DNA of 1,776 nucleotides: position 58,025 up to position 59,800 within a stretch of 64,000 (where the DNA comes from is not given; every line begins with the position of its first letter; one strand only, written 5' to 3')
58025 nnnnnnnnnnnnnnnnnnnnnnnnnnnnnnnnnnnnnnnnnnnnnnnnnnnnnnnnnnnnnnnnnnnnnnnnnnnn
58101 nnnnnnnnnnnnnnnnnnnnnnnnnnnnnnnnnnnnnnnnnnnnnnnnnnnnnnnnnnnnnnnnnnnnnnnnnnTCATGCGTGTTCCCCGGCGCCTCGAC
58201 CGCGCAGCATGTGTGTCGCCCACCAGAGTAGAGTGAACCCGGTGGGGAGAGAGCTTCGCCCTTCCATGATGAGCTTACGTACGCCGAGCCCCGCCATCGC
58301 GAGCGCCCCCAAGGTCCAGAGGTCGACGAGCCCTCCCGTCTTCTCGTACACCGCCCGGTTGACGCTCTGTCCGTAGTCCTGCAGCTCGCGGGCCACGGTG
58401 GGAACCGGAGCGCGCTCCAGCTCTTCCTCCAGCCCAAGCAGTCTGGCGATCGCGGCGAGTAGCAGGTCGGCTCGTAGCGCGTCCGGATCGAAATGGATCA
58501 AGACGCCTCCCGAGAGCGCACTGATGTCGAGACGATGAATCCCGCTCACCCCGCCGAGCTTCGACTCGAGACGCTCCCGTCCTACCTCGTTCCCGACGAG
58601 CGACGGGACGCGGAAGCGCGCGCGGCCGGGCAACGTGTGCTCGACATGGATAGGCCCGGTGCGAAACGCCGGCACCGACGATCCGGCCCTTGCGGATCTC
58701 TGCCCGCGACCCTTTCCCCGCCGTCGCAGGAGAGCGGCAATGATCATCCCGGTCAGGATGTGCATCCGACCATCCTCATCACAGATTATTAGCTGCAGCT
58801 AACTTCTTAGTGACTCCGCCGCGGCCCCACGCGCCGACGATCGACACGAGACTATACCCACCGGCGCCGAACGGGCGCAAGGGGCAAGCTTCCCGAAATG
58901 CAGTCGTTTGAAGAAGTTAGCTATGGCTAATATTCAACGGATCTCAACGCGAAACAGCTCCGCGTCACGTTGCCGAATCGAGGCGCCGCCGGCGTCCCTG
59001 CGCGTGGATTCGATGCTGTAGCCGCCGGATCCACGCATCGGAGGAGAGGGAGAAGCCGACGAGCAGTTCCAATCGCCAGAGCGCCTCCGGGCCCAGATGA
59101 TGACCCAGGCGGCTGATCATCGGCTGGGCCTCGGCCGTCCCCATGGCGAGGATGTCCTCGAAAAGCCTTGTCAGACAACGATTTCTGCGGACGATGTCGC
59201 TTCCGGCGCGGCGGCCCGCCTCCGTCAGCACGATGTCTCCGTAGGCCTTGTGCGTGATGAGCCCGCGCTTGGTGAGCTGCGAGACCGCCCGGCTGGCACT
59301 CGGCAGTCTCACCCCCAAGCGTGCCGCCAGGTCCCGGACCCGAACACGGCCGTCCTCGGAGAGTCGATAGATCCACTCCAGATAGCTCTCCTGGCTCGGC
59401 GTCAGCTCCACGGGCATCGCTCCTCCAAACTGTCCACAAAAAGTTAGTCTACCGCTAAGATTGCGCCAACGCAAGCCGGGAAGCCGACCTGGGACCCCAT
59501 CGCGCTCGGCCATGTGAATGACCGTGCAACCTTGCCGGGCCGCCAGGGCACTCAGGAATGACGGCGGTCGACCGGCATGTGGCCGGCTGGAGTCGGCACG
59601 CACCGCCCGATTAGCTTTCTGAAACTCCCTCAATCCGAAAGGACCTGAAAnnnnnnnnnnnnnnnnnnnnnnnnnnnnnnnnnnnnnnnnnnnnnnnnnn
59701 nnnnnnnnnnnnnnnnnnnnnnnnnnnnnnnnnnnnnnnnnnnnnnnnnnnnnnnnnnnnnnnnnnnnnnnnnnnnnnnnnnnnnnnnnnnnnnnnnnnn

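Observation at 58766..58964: Two inverted copies of an approximately 22 bp palindromic motif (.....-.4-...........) between the MntR/DtxR-like gene and the ATPase operon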

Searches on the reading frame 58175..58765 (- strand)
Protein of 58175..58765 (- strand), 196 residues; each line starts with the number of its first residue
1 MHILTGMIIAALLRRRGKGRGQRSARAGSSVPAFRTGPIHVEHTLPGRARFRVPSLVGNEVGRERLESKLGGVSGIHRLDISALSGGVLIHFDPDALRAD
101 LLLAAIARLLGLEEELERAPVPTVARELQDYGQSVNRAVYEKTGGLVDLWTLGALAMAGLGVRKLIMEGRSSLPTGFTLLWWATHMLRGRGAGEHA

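Call 5: search_protein_families(library=pfam, proteins=[window:58175-58765:-], max_evalue=0.01)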
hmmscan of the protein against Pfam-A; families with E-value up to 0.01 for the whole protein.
window:58175-58765:- (196 aa): 1 family
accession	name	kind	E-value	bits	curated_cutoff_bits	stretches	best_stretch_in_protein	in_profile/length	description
PF19991.5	HMA_2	-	3.6e-40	137.9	30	1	32-185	2-153/154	Heavy metal associated domain 2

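Call 7: search_protein_families(library=ncbifam, proteins=[window:58175-58765:-], max_evalue=0.01)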
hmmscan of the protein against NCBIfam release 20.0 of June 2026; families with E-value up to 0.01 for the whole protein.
window:58175-58765:- (196 aa): 0 families

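Call 39: list_cluster_members(proteins=[P0001, window:58175-58765:-, window:59650-60876:+])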
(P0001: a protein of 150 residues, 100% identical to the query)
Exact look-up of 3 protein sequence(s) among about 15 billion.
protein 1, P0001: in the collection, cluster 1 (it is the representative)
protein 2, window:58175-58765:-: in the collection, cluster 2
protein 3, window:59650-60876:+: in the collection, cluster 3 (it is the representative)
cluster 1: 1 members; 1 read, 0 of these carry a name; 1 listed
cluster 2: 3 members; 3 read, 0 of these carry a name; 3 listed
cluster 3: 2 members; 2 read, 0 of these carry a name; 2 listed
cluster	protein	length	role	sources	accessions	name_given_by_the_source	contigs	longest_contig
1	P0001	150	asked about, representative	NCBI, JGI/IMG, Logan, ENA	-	-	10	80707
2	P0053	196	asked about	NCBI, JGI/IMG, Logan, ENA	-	-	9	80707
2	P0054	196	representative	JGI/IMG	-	-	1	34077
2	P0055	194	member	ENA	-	-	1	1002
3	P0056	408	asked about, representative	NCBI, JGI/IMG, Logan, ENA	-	-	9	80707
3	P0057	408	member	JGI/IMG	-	-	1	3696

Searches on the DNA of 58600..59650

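Call 42: search_rna_families(source=window, start=58600, end=59650, threshold=evalue, max_evalue=1)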
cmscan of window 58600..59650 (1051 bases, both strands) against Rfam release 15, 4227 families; matches with E-value up to 1: 0.
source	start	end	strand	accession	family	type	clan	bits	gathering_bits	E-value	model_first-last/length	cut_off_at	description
